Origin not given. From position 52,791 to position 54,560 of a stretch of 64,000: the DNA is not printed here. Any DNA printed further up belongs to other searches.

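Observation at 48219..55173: ABC-2-type module bracketed by two different PPIase families and containing an uncharacterised '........' protein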

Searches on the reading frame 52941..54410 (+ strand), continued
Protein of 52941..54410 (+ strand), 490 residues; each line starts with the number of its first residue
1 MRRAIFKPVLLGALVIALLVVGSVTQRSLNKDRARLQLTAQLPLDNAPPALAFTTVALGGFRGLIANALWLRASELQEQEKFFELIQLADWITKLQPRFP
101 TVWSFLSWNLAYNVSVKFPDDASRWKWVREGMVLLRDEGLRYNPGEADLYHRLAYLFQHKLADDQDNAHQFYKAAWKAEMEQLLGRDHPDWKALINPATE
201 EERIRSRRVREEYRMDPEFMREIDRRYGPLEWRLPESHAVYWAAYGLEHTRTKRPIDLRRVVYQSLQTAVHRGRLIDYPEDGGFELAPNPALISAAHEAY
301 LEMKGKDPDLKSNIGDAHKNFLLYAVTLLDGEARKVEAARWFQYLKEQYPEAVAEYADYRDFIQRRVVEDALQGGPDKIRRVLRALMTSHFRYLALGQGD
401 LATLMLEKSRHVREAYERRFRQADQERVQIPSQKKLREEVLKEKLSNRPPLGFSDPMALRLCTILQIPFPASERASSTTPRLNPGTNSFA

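Call 49: search_protein_families(library=pfam, proteins=[P0138, P0153, P0192, P0193, P0200, P0255, P0260, P0184, P0235, P0181], max_evalue=0.01)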
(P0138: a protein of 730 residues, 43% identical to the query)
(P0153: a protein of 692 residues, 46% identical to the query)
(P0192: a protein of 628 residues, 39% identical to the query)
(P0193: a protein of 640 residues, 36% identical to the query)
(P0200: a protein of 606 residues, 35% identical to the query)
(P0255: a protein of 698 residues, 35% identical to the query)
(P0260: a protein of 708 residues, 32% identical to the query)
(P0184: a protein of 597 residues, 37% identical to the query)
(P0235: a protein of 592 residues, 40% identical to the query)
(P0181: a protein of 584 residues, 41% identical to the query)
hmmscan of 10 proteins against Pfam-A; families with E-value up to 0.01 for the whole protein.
P0138 (730 aa): 0 families

P0153 (692 aa): 1 family
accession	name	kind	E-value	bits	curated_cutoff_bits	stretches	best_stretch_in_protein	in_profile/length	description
PF02424.20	ApbE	-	9.2e-85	284.8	25.6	1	380-659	1-266/266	ApbE family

P0192 (628 aa): 0 families

P0193 (640 aa): 0 families

P0200 (606 aa): 0 families

P0255 (698 aa): 1 family
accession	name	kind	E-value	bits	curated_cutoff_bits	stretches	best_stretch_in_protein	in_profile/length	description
PF13431.12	TPR_17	-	0.0051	17.4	24.4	0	153-179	3-28/34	Tetratricopeptide repeat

P0260 (708 aa): 1 family
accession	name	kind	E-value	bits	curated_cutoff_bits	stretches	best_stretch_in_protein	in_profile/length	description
PF13431.12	TPR_17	-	0.0072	17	24.4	0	169-194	4-28/34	Tetratricopeptide repeat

P0184 (597 aa): 1 family
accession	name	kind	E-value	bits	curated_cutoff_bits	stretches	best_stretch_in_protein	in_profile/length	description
PF25284.1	DUF7874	-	0.0075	16.8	30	0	305-375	7-82/136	Family of unknown function (DUF7874)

P0235 (592 aa): 0 families

P0181 (584 aa): 1 family
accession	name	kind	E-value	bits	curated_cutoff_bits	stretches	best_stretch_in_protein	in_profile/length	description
PF13431.12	TPR_17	-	0.0012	19.4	24.4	1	138-163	4-28/34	Tetratricopeptide repeat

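Call 58: find_encoding_contigs(protein=P0012, flank=10000, max_places=1)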
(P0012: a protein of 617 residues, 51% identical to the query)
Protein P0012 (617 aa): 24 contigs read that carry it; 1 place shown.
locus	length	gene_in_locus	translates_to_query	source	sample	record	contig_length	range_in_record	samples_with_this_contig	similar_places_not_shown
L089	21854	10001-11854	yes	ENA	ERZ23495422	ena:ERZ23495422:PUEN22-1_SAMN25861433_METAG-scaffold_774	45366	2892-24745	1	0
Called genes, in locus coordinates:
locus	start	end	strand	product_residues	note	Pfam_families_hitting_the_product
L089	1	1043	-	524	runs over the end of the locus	PF00342:PGI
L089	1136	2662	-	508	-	PF00724:Oxidored_FMN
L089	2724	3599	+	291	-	PF00126:HTH_1, PF03466:LysR_substrate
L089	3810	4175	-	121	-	PF07963:N_methyl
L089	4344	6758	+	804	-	PF00144:Beta-lactamase, PF07075:NamZ_N, PF20732:NamZ_C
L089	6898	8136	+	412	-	PF00005:ABC_tran, PF13304:AAA_21 (weak)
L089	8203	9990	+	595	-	PF12679:ABC2_membrane_2 (weak)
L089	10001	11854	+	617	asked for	PF00254:FKBP_C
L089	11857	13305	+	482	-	PF03853:YjeF_N, PF01256:Carb_kinase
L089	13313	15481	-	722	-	PF00270:DEAD, PF04851:ResIII (faint), PF13307:Helicase_C_2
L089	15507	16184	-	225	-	PF24894:Hexapep_GlmU (faint), PF25247:LbH_GLGC (faint), PF25084:LbH_EIF2B, PF00132:Hexapep, PF25087:GMPPB_C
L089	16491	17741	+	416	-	PF04773:FecR (weak)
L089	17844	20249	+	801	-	PF05226:CHASE2, PF00211:Guanylate_cyc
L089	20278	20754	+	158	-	PF02620:YceD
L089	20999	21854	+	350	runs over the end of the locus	PF02504:FA_synthesis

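Call 59: find_encoding_contigs(protein=P0049, flank=10000, max_places=1)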
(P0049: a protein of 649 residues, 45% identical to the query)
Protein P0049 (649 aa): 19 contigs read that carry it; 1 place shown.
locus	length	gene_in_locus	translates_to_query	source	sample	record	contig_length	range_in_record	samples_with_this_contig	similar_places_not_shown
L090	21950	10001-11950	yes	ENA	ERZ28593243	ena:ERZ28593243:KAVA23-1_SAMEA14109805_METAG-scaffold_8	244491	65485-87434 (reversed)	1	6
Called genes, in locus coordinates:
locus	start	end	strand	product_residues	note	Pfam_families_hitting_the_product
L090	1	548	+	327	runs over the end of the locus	PF12730:ABC2_membrane_4 (weak)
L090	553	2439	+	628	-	PF01145:Band_7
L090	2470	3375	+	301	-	PF01145:Band_7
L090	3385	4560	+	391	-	PF01145:Band_7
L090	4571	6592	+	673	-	PF00122:E1-E2_ATPase, PF00702:Hydrolase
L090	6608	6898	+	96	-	PF10387:DUF2442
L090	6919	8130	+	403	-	PF00005:ABC_tran, PF13304:AAA_21 (weak)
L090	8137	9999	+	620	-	PF10947:DUF2628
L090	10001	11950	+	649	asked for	PF01346:FKBP_N, PF00254:FKBP_C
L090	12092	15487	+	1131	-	PF03924:CHASE, PF08447:PAS_3, PF00989:PAS (weak), PF00989:PAS, PF08448:PAS_4, PF13426:PAS_9, PF02518:HATPase_c, PF00072:Response_reg, +4 more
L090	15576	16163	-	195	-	PF05724:TPMT, PF13847:Methyltransf_31 (weak), PF08241:Methyltransf_11, PF08242:Methyltransf_12, PF13649:Methyltransf_25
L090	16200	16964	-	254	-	PF03141:Methyltransf_29 (weak), PF13489:Methyltransf_23, PF07021:MetW, PF13847:Methyltransf_31, PF08241:Methyltransf_11, PF08242:Methyltransf_12, PF13649:Methyltransf_25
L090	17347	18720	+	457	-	PF00753:Lactamase_B (weak), PF23023:Anti-Pycsar_Apyc1 (weak), PF12706:Lactamase_B_2 (faint), PF10996:Beta-Casp, PF07521:RMMBL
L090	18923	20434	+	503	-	PF00724:Oxidored_FMN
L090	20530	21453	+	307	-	PF06283:ThuA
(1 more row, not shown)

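Call 60: search_protein_families(library=pfam, alignment_id=A2, max_evalue=5)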
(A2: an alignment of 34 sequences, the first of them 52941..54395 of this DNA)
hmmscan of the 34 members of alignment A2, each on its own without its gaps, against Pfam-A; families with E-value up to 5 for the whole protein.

A. member 1, window:52941-54395:+ (485 aa): 0 families

B. families by the number of members that match (of 34 scanned): 20 families
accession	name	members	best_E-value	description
PF13431.12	TPR_17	2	0.022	Tetratricopeptide repeat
PF14559.12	TPR_19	2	0.047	Tetratricopeptide repeat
PF08125.19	Mannitol_dh_C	2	0.15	Mannitol dehydrogenase C-terminal domain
PF16216.10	GxGYxYP_N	2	0.21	GxGYxYP_N 1st domain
PF17013.11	Acetyltransf_15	1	0.0024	Putative acetyl-transferase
PF01346.23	FKBP_N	1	0.0067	Domain amino terminal to FKBP-type peptidyl-prolyl isomerase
PF13432.12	TPR_16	1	0.0098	Tetratricopeptide repeat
PF04290.18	DctQ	1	0.047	Tripartite ATP-independent periplasmic transporters, DctQ component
PF25284.1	DUF7874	1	0.062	Family of unknown function (DUF7874)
PF10537.14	WAC_Acf1_DNA_bd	1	0.072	ATP-utilising chromatin assembly and remodelling N-terminal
PF19252.4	HIND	1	0.077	HIND motif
PF09610.15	Myco_arth_vir_N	1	0.089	Mycoplasma virulence signal region (Myco_arth_vir_N)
PF19690.4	DUF6191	1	0.11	Family of unknown function (DUF6191)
PF21322.2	KDM6_C-hel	1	0.11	Lysine-specific demethylase 6/UTY, C-terminal helical domain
PF08559.15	Cut8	1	0.12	Cut8, nuclear proteasome tether protein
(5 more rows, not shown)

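Call 61: find_homologous_proteins(query=P0260, max_evalue=0.001)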
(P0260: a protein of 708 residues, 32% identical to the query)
Query P0260 (708 aa): 157 proteins with E <= 0.001 among 8000 candidates; the best 120 are listed.
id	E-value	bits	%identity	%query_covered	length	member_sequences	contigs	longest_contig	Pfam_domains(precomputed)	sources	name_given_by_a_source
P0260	0.0e+0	1620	100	100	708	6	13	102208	-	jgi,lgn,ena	jgi:hypothetical protein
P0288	1.3e-225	769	54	92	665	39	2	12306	-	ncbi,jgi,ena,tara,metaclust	tara:strand:- start:932 stop:2929 length:1998 start_codon:yes stop_codon:yes gene_type:complete|meta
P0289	3.7e-130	454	48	40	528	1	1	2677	-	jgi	jgi:hypothetical protein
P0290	7.8e-129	449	42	82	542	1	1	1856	-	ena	-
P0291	1.2e-123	432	51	29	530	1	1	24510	-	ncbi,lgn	-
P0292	2.8e-123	431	55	31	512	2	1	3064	-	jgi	jgi:hypothetical protein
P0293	5.8e-123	430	40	79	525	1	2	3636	-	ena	-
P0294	7.6e-123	429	37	81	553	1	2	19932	-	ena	-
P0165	4.2e-122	427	50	33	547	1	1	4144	-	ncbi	-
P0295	5.5e-122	427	38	83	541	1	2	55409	-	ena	-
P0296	1.1e-121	426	47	36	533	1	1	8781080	-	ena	-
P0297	2.0e-121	425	45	42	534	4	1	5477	-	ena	-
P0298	6.3e-120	420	51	35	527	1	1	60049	-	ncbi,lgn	-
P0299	2.0e-119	418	54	32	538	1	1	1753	-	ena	-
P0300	1.8e-118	415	37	81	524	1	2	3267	-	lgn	-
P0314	1.0e-110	389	36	77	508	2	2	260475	-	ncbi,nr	ncbi:MAG: hypothetical protein HN742_05200 [Lentisphaerae bacterium]|nr:hypothetical protein [Lentis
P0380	8.4e-75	271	49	24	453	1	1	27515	-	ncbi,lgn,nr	ncbi:MAG: hypothetical protein JXR37_22045 [Kiritimatiellae bacterium]|nr:hypothetical protein [Kiri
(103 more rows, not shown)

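Call 62: find_encoding_contigs(protein=P0314, flank=10000, max_places=1)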
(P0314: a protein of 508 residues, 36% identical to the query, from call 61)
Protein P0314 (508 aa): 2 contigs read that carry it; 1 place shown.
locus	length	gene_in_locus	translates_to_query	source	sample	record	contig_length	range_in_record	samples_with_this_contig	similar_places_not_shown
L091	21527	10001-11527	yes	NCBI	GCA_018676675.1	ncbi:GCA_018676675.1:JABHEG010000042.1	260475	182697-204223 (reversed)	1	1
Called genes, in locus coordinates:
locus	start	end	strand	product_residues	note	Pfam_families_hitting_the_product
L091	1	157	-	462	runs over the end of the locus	-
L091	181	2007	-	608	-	PF02638:GHL10, PF13385:Laminin_G_3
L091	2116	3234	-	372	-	-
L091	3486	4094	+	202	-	PF01300:Sua5_yciO_yrdC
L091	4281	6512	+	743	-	PF02901:PFL-like, PF01228:Gly_radical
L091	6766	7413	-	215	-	PF00406:ADK, PF13207:AAA_17, PF05191:ADK_lid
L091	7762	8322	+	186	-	PF01965:DJ-1_PfpI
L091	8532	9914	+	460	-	-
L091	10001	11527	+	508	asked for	-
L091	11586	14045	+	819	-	PF09134:Invasin_D3 (faint), PF17789:MG4 (faint), PF02369:Big_1, PF02690:Na_Pi_cotrans, PF01895:PhoU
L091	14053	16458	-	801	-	PF03104:DNA_pol_B_exo1, PF00136:DNA_pol_B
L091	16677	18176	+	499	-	PF01288:HPPK, PF02649:GCHY-1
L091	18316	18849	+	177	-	PF12837:Fer4_6 (faint), PF13237:Fer4_10 (faint), PF13484:Fer4_16 (faint), PF12800:Fer4_4 (faint), PF13247:Fer4_11, PF12838:Fer4_7 (weak), PF13187:Fer4_9 (weak), PF00037:Fer4 (weak)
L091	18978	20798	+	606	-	PF02730:AFOR_N, PF01314:AFOR_C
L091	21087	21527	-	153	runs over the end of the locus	PF00588:SpoU_methylase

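Call 63: find_encoding_contigs(protein=P0380, flank=10000, max_places=1)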
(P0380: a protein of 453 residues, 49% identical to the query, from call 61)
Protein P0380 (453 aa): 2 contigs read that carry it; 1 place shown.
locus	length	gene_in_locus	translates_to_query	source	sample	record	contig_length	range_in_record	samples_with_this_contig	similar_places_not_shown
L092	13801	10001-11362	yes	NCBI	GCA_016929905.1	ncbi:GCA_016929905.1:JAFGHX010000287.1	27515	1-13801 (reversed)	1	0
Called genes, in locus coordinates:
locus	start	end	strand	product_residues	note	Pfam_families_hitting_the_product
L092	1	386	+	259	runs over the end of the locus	PF02540:NAD_synthase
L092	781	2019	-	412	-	PF00989:PAS (weak), PF02518:HATPase_c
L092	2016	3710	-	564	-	PF20250:FapA_N, PF03961:FapA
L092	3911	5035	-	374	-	PF03033:Glyco_transf_28, PF13439:Glyco_transf_4 (faint), PF13579:Glyco_trans_4_4, PF04101:Glyco_tran_28_C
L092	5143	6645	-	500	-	PF23357:DUF7088, PF09822:ABC_transp_aux, PF23355:IFT52_GIFT (weak)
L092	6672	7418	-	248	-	PF01061:ABC2_membrane (weak), PF12730:ABC2_membrane_4 (weak), PF13346:ABC2_membrane_5 (weak), PF12679:ABC2_membrane_2, PF12698:ABC2_membrane_3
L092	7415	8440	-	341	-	PF00005:ABC_tran, PF13304:AAA_21 (faint)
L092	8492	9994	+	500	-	PF11013:DUF2851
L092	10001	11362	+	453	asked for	-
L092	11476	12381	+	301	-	PF08668:HDOD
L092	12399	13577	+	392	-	PF07969:Amidohydro_3, PF01979:Amidohydro_1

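Call 72: find_encoding_contigs(protein=P0145, flank=10000, max_places=2)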
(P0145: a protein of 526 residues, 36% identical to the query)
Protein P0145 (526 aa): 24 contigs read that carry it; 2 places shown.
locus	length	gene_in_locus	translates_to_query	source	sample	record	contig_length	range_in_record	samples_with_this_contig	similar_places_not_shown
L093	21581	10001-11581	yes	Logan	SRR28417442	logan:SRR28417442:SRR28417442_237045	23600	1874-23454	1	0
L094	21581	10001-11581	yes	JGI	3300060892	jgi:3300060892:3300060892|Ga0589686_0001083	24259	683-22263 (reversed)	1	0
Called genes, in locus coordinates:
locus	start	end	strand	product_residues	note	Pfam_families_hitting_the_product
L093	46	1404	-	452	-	PF22148:Fervidolysin_NPro-like (weak), PF00082:Peptidase_S8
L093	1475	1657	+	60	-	-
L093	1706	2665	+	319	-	PF12679:ABC2_membrane_2 (faint), PF10920:DUF2705 (weak), PF12730:ABC2_membrane_4 (weak)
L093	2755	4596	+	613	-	PF01145:Band_7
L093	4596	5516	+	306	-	PF01145:Band_7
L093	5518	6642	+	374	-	PF01145:Band_7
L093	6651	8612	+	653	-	PF00122:E1-E2_ATPase, PF00702:Hydrolase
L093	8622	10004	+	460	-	-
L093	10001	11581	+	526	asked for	-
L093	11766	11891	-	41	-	-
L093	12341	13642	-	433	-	PF01011:PQQ (faint), PF13360:PQQ_2, PF13570:Beta-prop_ACSF4, PF13360:PQQ_2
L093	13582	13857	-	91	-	PF13240:Zn_Ribbon_1 (weak)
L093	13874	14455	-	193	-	PF13302:Acetyltransf_3, PF13420:Acetyltransf_4 (weak), PF00583:Acetyltransf_1, PF13508:Acetyltransf_7 (weak)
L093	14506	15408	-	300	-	-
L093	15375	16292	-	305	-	PF01370:Epimerase, PF02719:Polysacc_synt_2 (faint), PF04321:RmlD_sub_bind, PF16363:GDP_Man_Dehyd (weak), PF07993:NAD_binding_4 (weak)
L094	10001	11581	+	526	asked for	-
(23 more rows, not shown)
